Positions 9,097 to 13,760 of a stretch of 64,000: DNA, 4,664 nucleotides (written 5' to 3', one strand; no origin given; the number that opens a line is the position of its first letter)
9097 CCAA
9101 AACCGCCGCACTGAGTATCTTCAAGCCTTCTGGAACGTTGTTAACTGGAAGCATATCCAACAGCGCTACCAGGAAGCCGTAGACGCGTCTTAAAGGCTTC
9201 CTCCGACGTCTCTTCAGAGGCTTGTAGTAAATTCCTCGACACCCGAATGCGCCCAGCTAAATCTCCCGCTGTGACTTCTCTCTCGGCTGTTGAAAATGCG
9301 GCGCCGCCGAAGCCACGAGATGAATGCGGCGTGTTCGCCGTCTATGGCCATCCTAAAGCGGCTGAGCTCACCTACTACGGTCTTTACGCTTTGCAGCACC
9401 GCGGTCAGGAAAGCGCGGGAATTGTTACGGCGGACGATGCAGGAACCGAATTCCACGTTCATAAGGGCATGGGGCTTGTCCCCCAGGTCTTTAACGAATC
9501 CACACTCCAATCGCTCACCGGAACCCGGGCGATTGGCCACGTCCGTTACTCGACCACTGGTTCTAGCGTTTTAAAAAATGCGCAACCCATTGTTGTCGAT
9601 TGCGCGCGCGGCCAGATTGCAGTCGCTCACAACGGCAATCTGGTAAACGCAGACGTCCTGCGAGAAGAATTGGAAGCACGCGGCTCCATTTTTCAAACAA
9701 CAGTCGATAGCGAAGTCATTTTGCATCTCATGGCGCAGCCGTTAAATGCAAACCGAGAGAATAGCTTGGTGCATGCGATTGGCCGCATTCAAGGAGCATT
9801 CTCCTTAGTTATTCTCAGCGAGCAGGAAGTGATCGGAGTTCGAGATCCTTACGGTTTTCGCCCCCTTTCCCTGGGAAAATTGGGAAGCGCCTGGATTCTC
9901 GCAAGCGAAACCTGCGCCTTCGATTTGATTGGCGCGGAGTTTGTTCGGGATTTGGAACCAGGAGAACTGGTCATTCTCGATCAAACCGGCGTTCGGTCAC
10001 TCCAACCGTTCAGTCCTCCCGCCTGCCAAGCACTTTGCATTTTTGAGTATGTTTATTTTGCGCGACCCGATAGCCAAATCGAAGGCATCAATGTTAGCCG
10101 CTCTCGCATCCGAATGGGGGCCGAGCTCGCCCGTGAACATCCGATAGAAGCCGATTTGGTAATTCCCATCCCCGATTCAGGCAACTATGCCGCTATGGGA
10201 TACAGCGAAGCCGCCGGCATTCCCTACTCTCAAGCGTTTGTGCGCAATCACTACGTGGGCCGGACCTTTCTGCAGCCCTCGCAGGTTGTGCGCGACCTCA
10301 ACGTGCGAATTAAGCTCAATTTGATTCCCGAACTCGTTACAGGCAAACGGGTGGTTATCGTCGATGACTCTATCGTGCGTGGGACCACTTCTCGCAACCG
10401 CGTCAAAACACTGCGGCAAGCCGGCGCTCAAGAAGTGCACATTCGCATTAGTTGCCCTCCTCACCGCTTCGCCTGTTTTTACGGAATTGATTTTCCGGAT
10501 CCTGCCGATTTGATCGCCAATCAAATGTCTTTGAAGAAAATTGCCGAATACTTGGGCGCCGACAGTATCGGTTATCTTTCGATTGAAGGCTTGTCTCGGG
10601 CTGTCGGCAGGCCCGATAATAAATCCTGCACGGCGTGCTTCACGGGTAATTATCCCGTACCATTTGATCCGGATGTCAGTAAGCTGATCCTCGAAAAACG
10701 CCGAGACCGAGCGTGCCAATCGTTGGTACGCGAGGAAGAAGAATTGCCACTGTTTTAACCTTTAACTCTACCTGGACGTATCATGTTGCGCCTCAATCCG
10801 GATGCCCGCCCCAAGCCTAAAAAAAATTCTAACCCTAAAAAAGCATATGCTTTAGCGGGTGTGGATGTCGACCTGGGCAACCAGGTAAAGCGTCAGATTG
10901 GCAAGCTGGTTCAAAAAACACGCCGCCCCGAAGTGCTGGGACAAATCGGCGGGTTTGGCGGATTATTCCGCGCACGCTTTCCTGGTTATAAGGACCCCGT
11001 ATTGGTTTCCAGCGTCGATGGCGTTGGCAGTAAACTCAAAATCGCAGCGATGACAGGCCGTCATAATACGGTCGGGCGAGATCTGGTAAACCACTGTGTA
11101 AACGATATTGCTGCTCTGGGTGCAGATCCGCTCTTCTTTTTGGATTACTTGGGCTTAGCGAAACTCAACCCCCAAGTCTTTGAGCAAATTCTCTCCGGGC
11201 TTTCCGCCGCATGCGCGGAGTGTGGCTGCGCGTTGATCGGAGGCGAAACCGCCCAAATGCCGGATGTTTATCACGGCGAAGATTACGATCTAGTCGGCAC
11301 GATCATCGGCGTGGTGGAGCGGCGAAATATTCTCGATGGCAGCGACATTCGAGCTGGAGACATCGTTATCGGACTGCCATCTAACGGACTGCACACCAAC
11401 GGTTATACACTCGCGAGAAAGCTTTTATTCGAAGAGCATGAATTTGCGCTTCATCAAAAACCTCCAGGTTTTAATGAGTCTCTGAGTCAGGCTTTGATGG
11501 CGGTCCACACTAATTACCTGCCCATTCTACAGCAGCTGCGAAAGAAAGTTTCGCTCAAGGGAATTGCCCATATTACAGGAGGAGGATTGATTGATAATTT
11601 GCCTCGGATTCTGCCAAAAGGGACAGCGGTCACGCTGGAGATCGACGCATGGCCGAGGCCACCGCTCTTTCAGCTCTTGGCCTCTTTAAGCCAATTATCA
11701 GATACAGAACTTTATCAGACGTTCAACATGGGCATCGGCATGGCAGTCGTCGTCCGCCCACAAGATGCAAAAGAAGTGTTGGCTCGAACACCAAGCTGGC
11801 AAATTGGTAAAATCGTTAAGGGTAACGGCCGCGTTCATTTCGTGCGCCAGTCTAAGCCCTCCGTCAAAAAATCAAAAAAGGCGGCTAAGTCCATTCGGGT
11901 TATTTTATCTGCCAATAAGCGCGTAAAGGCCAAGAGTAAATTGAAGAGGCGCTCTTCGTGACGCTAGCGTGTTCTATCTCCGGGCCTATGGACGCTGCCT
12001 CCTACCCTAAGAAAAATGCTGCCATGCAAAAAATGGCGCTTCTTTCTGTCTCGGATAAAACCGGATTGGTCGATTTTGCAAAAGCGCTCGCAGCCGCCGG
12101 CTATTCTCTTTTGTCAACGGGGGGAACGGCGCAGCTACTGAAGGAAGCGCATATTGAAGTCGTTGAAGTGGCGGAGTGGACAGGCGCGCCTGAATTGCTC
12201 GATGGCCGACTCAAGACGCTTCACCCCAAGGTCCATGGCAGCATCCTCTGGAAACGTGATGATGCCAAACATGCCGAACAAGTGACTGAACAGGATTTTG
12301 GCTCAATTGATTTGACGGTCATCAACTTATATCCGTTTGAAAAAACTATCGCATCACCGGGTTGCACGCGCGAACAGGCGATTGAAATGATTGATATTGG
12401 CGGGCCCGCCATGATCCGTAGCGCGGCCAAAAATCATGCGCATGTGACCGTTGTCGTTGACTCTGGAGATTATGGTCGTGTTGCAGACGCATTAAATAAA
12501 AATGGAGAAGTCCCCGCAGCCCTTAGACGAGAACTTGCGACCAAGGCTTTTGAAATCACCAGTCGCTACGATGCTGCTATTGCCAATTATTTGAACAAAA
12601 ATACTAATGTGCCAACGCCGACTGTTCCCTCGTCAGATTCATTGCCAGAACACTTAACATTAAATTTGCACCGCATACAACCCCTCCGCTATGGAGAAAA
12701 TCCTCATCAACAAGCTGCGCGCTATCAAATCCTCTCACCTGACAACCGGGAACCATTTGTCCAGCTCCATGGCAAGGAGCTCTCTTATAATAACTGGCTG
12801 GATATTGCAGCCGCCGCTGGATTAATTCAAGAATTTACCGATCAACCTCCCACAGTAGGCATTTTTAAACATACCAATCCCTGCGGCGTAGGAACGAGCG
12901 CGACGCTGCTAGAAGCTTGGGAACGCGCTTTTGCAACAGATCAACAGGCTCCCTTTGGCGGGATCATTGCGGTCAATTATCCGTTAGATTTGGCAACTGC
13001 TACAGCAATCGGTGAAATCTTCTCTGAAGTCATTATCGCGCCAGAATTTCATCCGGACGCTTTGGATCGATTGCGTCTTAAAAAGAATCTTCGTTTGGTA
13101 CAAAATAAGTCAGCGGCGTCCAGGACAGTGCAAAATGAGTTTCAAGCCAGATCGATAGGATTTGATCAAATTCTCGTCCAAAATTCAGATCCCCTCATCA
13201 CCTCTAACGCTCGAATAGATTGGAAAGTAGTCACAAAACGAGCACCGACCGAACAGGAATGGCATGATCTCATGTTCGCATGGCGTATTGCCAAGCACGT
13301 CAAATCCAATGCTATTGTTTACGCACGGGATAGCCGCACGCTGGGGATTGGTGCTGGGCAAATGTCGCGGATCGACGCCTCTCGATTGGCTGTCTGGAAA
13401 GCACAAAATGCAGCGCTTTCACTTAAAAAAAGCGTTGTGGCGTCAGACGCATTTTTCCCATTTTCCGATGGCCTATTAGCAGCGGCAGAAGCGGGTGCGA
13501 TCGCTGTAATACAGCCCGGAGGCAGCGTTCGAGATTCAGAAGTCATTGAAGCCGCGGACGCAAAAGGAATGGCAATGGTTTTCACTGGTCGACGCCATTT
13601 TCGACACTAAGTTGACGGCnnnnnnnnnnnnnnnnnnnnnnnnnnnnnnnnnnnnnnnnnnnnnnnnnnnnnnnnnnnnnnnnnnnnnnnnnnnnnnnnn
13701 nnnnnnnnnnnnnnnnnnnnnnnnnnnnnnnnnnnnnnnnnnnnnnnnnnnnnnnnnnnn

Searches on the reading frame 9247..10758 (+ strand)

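Call 69: search_protein_families(library=pfam, proteins=[window:9247-10758:+], max_evalue=0.00001)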
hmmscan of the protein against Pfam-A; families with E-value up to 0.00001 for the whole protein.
window:9247-10758:+ (503 aa): 4 families
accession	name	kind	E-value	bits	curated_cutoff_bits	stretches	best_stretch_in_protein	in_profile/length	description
PF13537.11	GATase_7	-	1.3e-20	74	25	1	108-225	9-121/123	Glutamine amidotransferase domain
PF13522.11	GATase_6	-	2.6e-19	70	27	1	91-221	9-130/130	Glutamine amidotransferase domain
PF00156.33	Pribosyltran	-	1.4e-06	28.2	26.3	1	294-402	22-123/158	Phosphoribosyl transferase domain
PF13230.11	GATase_4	-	6.3e-06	25.8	23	0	91-171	70-146/272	Glutamine amidotransferases class-II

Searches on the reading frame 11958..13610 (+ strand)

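Call 69: search_protein_families(library=pfam, proteins=[window:11958-13610:+], max_evalue=0.00001)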
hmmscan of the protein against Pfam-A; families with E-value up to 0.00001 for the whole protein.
window:11958-13610:+ (550 aa): 2 families
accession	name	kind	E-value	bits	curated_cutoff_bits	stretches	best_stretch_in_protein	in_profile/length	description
PF01808.24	AICARFT_IMPCHas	-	5.8e-114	381.2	25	1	156-481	1-311/311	AICARFT/IMPCHase bienzyme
PF02142.27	MGS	-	1.7e-20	73.4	24.1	1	36-150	1-93/94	MGS-like domain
